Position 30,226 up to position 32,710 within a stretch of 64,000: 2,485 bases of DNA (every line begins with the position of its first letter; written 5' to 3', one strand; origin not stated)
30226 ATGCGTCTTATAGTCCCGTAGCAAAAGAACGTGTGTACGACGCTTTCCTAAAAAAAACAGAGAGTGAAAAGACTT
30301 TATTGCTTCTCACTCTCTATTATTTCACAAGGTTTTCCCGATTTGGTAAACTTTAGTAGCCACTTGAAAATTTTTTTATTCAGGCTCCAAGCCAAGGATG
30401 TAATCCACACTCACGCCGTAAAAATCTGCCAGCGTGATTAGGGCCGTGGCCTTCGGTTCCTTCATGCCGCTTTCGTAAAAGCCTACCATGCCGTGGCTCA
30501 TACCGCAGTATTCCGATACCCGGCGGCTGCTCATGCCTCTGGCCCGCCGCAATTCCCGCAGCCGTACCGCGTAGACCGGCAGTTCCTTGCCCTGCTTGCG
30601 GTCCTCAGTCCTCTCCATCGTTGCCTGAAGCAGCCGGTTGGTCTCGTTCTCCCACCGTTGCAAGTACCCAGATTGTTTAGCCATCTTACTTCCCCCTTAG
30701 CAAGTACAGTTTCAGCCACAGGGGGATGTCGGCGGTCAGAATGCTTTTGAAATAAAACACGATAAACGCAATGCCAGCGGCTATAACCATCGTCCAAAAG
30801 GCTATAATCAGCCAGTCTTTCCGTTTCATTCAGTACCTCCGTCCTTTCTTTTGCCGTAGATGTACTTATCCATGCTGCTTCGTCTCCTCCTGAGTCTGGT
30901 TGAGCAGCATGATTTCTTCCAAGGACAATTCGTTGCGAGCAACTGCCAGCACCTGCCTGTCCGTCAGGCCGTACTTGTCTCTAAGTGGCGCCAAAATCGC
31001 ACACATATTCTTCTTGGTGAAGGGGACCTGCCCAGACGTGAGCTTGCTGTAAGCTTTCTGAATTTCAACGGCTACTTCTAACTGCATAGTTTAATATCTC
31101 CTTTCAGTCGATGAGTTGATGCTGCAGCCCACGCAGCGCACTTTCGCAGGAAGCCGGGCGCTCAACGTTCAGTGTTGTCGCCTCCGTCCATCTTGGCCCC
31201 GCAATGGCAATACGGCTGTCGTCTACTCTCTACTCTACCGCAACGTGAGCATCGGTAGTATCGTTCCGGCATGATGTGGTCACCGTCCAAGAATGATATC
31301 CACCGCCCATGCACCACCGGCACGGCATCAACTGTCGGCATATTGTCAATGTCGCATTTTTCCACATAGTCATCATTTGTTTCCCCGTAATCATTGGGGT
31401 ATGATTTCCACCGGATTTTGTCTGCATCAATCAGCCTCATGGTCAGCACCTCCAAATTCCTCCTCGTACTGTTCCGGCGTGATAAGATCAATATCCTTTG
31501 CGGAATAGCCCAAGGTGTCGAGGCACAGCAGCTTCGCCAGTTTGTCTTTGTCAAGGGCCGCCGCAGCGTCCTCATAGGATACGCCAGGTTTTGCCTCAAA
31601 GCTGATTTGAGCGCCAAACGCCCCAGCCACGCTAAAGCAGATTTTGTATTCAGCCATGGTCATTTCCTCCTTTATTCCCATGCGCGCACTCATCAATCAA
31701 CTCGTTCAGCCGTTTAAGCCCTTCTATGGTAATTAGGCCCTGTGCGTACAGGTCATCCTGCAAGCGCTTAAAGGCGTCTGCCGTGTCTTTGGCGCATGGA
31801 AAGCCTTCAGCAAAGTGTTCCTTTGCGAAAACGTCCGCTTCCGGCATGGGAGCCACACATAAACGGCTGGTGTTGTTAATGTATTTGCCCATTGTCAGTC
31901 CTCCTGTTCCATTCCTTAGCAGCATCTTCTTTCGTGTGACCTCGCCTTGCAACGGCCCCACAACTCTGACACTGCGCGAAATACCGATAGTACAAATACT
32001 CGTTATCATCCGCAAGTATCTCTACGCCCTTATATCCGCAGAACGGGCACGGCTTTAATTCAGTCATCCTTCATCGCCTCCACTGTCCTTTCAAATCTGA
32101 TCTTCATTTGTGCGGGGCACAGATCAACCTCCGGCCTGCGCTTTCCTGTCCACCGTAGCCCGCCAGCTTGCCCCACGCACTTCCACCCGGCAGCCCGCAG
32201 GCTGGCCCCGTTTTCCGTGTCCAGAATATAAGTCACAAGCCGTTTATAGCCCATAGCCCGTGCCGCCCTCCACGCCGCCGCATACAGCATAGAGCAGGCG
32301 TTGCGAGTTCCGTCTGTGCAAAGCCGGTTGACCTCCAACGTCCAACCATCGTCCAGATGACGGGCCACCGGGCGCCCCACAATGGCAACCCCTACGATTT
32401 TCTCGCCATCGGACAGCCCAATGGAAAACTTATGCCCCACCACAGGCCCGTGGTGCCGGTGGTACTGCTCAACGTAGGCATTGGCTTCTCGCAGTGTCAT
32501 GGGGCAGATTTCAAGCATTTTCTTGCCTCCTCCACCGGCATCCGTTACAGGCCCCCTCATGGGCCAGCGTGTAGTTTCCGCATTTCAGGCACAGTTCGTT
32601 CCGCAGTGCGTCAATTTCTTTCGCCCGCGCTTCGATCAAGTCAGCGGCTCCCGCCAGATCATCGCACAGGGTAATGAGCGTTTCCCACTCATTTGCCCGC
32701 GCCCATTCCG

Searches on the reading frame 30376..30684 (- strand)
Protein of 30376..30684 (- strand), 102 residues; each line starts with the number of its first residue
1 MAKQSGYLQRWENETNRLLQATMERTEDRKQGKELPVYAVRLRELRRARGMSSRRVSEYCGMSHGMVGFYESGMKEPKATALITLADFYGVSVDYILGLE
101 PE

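Call 62: search_protein_families(library=pfam, max_evalue=0.01, proteins=[window:30376-30684:-])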
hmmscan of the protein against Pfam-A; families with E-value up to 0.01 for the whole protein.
window:30376-30684:- (102 aa): 4 families
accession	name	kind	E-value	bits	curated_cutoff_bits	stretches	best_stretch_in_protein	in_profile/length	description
PF01381.28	HTH_3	-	2e-13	50.6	23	1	42-96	1-55/55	Helix-turn-helix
PF13560.12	HTH_31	-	5.4e-10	39.9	27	1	39-94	3-59/64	Helix-turn-helix domain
PF12844.13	HTH_19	-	5.6e-05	23.4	30.2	1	41-97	3-59/64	Helix-turn-helix domain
PF13443.12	HTH_26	-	0.00031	21.4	22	1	41-102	1-63/63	Cro/C1-type HTH DNA-binding domain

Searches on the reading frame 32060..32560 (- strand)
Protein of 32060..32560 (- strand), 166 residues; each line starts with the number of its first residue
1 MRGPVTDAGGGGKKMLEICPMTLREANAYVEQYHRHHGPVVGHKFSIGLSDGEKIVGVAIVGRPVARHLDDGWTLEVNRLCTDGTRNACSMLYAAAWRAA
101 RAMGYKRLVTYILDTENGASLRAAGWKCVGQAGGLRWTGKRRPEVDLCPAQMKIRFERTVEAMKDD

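Call 62: search_protein_families(library=pfam, max_evalue=0.01, proteins=[window:32060-32560:-])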
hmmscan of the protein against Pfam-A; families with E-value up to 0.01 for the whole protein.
window:32060-32560:- (166 aa): 1 family
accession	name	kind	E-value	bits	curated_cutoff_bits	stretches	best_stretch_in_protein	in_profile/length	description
PF25680.1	Mom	-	3.1e-05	24.2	27.1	1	17-130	3-130/202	Mom protein family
